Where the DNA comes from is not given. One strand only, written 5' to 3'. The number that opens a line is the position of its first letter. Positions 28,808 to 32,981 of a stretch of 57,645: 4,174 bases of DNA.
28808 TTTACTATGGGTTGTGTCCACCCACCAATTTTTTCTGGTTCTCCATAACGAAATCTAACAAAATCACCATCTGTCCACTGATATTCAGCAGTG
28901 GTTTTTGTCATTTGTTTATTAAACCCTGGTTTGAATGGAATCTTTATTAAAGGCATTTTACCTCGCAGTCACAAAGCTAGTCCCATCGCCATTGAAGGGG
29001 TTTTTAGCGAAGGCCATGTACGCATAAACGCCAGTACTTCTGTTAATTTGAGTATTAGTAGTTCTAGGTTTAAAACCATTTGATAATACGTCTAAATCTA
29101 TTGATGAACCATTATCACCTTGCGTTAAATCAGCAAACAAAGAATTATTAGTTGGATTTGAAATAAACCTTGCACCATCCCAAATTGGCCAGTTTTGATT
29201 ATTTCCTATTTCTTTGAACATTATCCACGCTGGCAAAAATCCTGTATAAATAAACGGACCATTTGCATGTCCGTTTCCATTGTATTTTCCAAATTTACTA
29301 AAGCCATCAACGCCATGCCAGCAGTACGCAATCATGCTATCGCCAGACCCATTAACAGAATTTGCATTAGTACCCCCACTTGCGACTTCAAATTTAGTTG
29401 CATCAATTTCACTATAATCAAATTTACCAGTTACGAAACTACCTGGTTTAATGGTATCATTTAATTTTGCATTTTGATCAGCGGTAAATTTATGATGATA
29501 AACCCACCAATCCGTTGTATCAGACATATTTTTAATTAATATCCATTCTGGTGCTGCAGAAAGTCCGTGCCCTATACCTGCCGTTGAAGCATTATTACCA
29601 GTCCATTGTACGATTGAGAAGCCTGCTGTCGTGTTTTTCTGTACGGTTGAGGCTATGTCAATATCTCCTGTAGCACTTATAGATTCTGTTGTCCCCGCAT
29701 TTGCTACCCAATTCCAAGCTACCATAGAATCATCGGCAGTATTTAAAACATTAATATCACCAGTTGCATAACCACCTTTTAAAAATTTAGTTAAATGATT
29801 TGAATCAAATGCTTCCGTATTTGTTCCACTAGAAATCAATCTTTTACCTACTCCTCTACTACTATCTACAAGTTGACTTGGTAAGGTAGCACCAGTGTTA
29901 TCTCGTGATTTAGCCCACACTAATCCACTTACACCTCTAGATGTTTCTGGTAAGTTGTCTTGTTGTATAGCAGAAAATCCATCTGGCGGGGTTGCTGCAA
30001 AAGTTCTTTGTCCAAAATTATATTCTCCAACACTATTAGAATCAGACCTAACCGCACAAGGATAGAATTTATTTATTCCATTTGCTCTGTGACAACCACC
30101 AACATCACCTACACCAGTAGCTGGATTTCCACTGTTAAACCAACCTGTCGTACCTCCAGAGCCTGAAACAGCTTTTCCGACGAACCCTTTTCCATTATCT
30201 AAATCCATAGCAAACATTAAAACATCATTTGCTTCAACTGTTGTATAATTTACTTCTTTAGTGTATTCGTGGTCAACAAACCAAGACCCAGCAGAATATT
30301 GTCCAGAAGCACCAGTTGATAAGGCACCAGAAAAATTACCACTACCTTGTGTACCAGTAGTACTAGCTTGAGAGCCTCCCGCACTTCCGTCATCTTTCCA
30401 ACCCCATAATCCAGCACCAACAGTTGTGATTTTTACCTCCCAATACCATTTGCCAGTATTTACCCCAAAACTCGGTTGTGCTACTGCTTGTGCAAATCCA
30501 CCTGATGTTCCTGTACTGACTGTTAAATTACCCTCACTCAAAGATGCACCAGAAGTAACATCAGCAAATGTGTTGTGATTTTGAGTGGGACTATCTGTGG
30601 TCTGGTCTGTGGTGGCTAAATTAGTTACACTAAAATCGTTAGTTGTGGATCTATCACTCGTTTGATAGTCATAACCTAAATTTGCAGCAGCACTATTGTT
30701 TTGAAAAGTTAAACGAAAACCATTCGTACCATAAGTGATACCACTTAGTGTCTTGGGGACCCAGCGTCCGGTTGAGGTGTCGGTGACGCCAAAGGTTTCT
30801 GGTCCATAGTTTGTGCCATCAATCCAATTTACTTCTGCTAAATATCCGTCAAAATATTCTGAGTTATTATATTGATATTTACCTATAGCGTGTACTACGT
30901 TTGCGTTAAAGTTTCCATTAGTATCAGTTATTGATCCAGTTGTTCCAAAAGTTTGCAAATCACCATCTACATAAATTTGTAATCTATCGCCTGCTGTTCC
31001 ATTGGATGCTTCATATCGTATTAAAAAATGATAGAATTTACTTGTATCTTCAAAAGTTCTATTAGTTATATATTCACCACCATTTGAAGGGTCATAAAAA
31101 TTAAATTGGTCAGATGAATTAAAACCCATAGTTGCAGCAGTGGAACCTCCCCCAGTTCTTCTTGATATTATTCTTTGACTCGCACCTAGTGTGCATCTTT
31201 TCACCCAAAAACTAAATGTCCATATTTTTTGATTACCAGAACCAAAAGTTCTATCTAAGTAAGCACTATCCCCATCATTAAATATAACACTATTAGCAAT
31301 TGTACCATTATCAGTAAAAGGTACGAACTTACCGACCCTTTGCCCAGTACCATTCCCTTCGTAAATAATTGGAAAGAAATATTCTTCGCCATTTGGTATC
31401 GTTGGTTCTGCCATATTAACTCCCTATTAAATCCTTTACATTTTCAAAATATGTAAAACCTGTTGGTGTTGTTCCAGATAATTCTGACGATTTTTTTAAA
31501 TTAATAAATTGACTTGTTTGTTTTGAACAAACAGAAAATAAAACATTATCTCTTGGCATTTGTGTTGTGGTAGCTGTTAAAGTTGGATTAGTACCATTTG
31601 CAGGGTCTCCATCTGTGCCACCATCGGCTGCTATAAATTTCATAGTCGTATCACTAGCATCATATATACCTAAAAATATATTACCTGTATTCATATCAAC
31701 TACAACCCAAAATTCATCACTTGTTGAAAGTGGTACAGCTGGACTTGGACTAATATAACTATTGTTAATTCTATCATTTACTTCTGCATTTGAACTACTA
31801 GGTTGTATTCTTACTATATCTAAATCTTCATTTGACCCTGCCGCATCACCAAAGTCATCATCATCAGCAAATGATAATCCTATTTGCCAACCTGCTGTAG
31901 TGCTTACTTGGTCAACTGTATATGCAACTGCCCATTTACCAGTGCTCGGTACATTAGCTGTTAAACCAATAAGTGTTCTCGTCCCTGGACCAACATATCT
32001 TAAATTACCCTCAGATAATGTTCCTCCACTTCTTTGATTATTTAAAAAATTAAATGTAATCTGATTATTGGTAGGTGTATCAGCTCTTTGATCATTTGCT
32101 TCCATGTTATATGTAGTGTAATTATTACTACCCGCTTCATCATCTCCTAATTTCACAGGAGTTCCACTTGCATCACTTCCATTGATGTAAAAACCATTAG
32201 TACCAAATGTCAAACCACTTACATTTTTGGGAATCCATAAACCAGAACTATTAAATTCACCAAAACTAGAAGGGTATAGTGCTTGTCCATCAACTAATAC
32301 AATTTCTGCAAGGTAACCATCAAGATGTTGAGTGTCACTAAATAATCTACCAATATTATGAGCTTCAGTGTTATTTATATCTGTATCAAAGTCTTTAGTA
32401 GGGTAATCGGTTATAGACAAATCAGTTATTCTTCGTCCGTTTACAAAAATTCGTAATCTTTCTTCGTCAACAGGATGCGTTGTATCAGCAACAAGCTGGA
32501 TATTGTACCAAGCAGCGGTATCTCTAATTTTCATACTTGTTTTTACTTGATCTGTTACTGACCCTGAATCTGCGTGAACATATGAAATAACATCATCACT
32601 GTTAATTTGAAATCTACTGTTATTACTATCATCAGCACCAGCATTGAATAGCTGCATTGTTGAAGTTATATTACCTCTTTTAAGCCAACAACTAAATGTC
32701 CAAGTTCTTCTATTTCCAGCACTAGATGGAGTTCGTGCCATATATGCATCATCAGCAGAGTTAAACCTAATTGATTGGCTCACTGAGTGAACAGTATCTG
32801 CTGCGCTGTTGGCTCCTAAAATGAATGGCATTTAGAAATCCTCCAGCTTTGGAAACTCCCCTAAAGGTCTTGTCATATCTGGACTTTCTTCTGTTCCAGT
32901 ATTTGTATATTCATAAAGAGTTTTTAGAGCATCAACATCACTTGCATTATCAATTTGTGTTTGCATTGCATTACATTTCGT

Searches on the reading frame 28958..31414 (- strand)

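Call 13: search_protein_families(library=pfam, proteins=[window:28958-31414:-], max_evalue=0.001)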
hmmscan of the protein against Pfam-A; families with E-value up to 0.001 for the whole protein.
window:28958-31414:- (818 aa): 2 families
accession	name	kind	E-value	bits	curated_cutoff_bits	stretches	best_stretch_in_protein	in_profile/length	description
PF24299.1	DUF7483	-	4.8e-74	249.9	27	1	497-806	28-330/330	Domain of unknown function (DUF7483)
PF13385.13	Laminin_G_3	-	1.9e-12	48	27.6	1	56-199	10-142/151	Concanavalin A-like lectin/glucanases superfamily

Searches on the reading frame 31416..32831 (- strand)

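Call 13: search_protein_families(library=pfam, proteins=[window:31416-32831:-], max_evalue=0.001)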
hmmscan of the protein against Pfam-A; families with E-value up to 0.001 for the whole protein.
window:31416-32831:- (471 aa): 1 family
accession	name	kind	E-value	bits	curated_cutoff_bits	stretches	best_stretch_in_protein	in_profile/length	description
PF13385.13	Laminin_G_3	-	5.6e-10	40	27.6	1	34-180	9-141/151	Concanavalin A-like lectin/glucanases superfamily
